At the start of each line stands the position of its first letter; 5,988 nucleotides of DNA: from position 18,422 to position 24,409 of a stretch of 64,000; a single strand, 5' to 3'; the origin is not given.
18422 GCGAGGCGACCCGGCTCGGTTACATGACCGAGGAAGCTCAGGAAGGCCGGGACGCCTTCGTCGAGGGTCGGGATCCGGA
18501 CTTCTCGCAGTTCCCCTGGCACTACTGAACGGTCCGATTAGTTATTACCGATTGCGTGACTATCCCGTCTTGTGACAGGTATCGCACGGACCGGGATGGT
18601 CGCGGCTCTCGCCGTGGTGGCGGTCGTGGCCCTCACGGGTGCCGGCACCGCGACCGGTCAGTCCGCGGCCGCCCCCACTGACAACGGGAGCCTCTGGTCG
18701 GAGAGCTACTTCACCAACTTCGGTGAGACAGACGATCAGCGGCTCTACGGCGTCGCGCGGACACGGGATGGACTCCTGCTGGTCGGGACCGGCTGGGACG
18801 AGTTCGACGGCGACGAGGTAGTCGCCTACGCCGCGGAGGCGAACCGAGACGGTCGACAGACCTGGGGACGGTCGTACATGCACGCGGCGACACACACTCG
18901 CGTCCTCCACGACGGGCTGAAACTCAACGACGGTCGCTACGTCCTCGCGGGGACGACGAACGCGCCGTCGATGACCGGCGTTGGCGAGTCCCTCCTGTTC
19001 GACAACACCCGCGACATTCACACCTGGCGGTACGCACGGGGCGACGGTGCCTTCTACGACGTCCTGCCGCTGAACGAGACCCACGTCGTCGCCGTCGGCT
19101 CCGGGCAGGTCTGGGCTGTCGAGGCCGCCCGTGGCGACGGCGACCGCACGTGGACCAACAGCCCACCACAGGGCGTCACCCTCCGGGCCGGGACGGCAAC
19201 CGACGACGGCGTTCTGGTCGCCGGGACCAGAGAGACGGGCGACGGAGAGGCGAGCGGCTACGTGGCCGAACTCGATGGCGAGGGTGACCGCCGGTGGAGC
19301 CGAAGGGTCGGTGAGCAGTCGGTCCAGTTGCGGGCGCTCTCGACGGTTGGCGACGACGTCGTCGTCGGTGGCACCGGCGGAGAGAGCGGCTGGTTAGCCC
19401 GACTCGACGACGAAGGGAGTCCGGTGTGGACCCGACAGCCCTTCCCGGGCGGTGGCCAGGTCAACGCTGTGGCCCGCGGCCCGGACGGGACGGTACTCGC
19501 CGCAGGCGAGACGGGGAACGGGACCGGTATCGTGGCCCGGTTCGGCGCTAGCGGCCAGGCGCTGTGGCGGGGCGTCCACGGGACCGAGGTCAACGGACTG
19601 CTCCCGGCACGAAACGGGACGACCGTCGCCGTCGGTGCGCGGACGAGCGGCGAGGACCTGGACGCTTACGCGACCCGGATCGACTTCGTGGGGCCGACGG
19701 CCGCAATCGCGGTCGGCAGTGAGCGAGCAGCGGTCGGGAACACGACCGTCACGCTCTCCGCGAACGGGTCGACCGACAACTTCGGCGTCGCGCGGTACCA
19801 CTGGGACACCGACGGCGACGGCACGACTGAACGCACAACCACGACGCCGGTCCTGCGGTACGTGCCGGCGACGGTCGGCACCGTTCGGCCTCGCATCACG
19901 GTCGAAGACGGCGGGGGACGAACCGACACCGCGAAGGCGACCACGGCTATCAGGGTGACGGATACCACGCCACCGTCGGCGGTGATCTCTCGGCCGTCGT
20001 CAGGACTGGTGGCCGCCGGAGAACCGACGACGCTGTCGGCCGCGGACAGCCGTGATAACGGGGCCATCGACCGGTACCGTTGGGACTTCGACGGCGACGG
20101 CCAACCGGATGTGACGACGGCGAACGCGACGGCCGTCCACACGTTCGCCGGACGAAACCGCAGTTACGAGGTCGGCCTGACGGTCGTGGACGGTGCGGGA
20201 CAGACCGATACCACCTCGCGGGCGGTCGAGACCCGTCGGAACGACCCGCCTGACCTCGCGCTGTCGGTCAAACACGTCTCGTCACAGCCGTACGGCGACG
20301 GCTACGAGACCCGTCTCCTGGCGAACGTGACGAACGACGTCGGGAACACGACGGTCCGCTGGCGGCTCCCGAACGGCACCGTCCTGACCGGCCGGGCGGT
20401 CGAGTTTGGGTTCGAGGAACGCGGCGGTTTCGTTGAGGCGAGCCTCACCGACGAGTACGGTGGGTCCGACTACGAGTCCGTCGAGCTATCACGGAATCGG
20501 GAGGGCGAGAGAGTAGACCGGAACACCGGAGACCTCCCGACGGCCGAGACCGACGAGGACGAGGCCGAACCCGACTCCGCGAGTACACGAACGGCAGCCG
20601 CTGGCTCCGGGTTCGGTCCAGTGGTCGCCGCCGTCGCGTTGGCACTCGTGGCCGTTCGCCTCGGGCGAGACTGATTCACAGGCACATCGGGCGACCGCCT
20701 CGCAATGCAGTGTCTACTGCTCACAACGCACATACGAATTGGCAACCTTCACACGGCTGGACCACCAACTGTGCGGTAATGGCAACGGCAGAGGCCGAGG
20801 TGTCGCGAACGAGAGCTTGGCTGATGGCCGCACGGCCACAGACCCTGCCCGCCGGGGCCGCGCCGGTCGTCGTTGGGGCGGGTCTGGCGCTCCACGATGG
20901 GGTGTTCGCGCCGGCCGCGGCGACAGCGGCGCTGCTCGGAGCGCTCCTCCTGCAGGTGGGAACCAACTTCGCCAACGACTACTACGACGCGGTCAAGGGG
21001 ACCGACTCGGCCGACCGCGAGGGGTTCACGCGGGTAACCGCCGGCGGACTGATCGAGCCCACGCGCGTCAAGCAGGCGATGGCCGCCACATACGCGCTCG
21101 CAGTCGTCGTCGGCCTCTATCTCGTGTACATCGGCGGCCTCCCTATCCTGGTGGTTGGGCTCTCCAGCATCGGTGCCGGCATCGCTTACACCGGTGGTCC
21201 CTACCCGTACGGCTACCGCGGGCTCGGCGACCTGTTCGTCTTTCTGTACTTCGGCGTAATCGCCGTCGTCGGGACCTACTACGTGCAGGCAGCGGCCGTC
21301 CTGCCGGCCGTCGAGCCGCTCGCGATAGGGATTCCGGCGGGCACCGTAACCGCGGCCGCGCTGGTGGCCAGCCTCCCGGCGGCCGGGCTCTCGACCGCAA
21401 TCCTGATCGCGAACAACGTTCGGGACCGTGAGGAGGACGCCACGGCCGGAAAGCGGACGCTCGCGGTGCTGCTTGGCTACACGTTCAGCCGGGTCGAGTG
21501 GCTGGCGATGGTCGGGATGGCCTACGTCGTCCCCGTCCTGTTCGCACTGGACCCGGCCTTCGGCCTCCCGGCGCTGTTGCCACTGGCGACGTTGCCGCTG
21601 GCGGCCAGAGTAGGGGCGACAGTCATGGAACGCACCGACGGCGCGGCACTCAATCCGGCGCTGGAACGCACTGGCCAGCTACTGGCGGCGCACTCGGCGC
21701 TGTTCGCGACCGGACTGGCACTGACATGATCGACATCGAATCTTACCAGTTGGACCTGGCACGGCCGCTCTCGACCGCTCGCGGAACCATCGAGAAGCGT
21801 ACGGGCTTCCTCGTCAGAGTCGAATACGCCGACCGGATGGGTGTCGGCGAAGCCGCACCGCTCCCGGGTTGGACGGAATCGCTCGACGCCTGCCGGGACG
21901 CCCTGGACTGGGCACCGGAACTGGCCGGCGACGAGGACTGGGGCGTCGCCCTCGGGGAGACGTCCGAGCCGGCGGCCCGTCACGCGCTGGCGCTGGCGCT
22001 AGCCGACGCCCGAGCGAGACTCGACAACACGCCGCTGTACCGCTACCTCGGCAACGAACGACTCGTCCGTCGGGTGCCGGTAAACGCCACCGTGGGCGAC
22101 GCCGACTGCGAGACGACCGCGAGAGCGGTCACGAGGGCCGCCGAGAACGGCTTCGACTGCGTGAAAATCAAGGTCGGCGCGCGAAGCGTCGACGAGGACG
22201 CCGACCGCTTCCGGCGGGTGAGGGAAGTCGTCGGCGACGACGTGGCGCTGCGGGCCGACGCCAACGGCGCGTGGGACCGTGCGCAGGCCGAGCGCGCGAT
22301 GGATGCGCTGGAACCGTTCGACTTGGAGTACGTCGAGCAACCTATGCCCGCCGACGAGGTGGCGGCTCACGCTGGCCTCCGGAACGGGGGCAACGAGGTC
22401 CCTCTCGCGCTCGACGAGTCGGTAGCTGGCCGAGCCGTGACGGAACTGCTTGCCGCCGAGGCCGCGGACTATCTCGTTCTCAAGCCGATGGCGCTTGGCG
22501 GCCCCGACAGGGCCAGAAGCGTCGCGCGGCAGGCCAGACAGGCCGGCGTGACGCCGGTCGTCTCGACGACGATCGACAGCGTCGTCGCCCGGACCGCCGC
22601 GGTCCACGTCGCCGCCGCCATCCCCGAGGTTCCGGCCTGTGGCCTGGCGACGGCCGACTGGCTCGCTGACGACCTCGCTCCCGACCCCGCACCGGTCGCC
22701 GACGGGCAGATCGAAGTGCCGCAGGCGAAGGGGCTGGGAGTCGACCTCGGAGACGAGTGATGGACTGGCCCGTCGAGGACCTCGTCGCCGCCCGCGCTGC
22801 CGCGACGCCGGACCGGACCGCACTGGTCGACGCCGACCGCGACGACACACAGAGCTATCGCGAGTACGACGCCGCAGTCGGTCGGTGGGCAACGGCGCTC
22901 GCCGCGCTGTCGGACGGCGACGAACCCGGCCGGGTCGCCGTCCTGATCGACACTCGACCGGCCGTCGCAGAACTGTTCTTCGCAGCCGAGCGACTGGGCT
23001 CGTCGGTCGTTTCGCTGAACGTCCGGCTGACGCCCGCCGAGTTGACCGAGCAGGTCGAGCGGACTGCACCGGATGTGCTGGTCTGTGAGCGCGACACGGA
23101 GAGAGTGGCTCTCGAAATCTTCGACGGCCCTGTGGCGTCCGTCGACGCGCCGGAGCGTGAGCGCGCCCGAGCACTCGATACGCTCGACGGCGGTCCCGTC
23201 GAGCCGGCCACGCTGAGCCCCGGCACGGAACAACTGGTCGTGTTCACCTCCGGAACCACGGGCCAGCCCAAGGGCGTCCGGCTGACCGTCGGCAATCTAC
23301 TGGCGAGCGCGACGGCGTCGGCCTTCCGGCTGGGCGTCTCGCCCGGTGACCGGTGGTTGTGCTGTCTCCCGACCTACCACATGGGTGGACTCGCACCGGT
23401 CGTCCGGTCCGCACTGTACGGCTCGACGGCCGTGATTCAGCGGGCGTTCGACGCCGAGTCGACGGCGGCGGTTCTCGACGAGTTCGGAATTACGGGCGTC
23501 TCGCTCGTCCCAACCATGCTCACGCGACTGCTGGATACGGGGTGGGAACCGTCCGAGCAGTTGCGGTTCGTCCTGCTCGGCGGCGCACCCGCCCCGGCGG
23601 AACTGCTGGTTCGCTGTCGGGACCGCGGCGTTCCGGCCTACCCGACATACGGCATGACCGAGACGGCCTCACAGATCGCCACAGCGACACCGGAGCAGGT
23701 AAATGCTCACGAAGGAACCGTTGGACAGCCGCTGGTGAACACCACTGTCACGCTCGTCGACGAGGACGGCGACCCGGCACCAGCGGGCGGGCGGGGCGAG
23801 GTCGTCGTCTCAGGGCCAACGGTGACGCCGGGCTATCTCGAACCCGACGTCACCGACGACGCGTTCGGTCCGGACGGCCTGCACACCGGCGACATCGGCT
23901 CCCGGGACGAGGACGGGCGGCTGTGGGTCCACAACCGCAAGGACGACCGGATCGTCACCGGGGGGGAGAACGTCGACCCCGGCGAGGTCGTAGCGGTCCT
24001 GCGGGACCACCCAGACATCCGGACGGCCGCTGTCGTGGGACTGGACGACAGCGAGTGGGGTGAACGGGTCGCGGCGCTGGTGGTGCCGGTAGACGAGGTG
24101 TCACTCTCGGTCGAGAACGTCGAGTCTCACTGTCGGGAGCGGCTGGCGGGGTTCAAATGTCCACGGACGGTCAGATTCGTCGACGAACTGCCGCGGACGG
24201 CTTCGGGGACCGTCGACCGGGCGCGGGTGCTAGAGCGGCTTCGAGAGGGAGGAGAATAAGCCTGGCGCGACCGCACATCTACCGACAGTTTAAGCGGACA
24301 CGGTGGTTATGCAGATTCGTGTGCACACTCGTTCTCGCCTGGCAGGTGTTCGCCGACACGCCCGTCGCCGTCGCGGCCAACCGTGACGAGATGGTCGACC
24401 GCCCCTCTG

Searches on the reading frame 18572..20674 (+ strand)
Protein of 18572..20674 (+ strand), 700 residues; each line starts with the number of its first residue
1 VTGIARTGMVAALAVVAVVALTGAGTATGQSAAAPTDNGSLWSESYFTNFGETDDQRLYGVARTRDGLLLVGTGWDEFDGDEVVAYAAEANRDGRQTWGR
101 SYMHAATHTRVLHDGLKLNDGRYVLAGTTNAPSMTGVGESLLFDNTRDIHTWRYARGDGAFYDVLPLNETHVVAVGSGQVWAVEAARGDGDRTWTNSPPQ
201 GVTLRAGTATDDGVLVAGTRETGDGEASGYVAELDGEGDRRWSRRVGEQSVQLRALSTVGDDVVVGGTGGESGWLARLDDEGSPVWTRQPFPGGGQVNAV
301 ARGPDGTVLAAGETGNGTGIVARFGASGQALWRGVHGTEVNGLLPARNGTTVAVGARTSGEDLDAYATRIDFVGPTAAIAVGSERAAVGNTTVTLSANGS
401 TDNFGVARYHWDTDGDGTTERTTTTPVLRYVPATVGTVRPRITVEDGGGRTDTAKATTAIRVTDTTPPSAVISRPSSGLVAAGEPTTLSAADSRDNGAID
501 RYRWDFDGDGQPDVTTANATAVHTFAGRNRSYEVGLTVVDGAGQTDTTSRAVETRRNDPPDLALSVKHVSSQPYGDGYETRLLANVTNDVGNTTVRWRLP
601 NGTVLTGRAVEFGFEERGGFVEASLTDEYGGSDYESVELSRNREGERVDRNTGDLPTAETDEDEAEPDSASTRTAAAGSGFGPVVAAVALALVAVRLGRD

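Call 79: search_protein_families(library=pfam, proteins=[window:18572-20674:+], max_evalue=0.00001)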
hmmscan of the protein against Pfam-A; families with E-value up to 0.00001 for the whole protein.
window:18572-20674:+ (700 aa): 3 families
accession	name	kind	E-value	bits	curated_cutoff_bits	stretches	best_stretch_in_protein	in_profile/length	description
PF18911.6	PKD_4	-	5.4e-15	55.7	27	1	479-550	13-80/85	PKD domain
PF00801.26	PKD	-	4.1e-12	46.4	23.5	1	474-550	5-77/80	PKD domain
PF22352.2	K319L-like_PKD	-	2.7e-09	37.3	27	0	483-549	11-79/84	K319L-like, PKD domain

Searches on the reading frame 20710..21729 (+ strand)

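Call 108: search_protein_families(library=ncbifam, proteins=[window:20710-21729:+], max_evalue=1e-30)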
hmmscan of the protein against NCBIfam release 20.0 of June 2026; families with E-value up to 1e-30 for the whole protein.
window:20710-21729:+ (339 aa): 6 families
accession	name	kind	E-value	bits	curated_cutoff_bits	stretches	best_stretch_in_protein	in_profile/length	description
NF004751.0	PRK06080.1-3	equivalog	9e-112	373.4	264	1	27-338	3-295/296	1,4-dihydroxy-2-naphthoate polyprenyltransferase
NF004750.0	PRK06080.1-2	equivalog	3.9e-60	203.7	346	1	32-338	4-300/301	1,4-dihydroxy-2-naphthoate polyprenyltransferase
TIGR00751.1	menA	equivalog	1.1e-55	189.1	102.15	1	42-332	1-281/284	1,4-dihydroxy-2-naphthoate octaprenyltransferase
NF004754.0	PRK06080.1-6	equivalog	5.9e-51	173.7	522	1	28-336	3-301/308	1,4-dihydroxy-2-naphthoate polyprenyltransferase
NF004749.0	PRK06080.1-1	equivalog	1.5e-45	155.7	277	1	24-338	9-307/311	1,4-dihydroxy-2-naphthoate polyprenyltransferase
NF009926.0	PRK13387.1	equivalog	1.2e-31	110.1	316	1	38-298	7-272/317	1,4-dihydroxy-2-naphthoate polyprenyltransferase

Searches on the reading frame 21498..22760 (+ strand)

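Call 108: search_protein_families(library=ncbifam, proteins=[window:21498-22760:+], max_evalue=1e-30)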
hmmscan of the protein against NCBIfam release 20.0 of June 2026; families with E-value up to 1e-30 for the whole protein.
window:21498-22760:+ (420 aa): 4 families
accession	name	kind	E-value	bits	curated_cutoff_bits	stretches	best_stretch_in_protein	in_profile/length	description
NF002782.0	PRK02901.1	equivalog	3.2e-42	144.7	288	1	144-410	38-293/328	o-succinylbenzoate synthase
TIGR01927.1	menC_gam_Gplu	equivalog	3e-37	128.5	130.55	1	82-390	2-297/307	o-succinylbenzoate synthase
TIGR02534.1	mucon_cyclo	subfamily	1e-33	116.9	334.95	1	159-417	98-357/368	muconate/chloromuconate family cycloisomerase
NF002739.0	PRK02714.1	equivalog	5.9e-32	111.4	259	1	80-392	7-308/320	o-succinylbenzoate synthase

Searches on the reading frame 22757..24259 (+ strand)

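Call 79: search_protein_families(library=pfam, proteins=[window:22757-24259:+], max_evalue=0.00001)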
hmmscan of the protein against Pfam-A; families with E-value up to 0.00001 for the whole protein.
window:22757-24259:+ (500 aa): 2 families
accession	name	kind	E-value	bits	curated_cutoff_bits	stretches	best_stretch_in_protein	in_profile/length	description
PF00501.34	AMP-binding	-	1.2e-69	235.5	29.9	1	12-361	3-384/384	AMP-binding enzyme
PF13193.12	AMP-binding_C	-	6.8e-19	69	24.5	1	413-484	4-75/76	AMP-binding enzyme C-terminal domain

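Call 108: search_protein_families(library=ncbifam, proteins=[window:22757-24259:+], max_evalue=1e-30)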
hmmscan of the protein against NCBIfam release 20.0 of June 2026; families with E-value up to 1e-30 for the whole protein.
window:22757-24259:+ (500 aa): 68 families (the best 25 are shown)
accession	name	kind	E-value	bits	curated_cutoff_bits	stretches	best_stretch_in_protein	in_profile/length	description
NF002966.0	PRK03640.1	equivalog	3.8e-111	372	556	1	10-495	8-480/483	o-succinylbenzoate--CoA ligase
TIGR01923.1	menE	equivalog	1.5e-100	337.1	330.15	1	33-491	1-442/442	o-succinylbenzoate--CoA ligase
NF004837.0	PRK06187.1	subfamily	7.8e-98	328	476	1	4-498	8-525/531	long-chain-fatty-acid--CoA ligase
NF006572.0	PRK09088.1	equivalog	1.9e-85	287.4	696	1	8-494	5-486/491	acyl-CoA synthetase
NF052269.1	Staph_lig_FadD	equivalog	2.7e-79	266.8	650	1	8-497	4-495/499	long-chain-fatty-acid--CoA ligase FadD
NF005307.0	PRK06839.1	equivalog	2.6e-78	263.8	748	1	10-496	8-494/496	o-succinylbenzoate--CoA ligase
NF004797.0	PRK06145.1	equivalog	3.4e-75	253.3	850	1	8-492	6-491/499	acyl-CoA synthetase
NF006182.0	PRK08316.1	subfamily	8.3e-75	252.2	663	1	4-486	11-508/523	fatty acyl-CoA synthetase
NF009921.1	PRK13382.1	exception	1.8e-72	244.8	850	1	10-490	42-527/529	acyl-CoA ligase FadD12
NF004511.1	PRK05852.1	equivalog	5.5e-72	243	650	1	7-494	2-503/505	FadD7 family fatty acid--CoA ligase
NF052580.1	Str24CoAsynCasG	equivalog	1.1e-71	241.9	750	1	7-491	44-546/548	steroid-24-oyl-CoA synthetase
NF005702.0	PRK07514.1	subfamily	2.1e-70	237.5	558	1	11-489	10-494/506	malonyl-CoA synthase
NF004114.0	PRK05605.1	equivalog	1.9e-65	221.3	766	1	151-497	216-571/575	long-chain-fatty-acid--CoA ligase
NF005857.1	PRK07786.1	exception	1.5e-64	218.4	733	1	13-491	18-508/513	fatty-acid--CoA ligase FadD5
NF009071.0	PRK12406.1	subfamily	8.9e-63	212.4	701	1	32-493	13-500/510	acyl-CoA synthetase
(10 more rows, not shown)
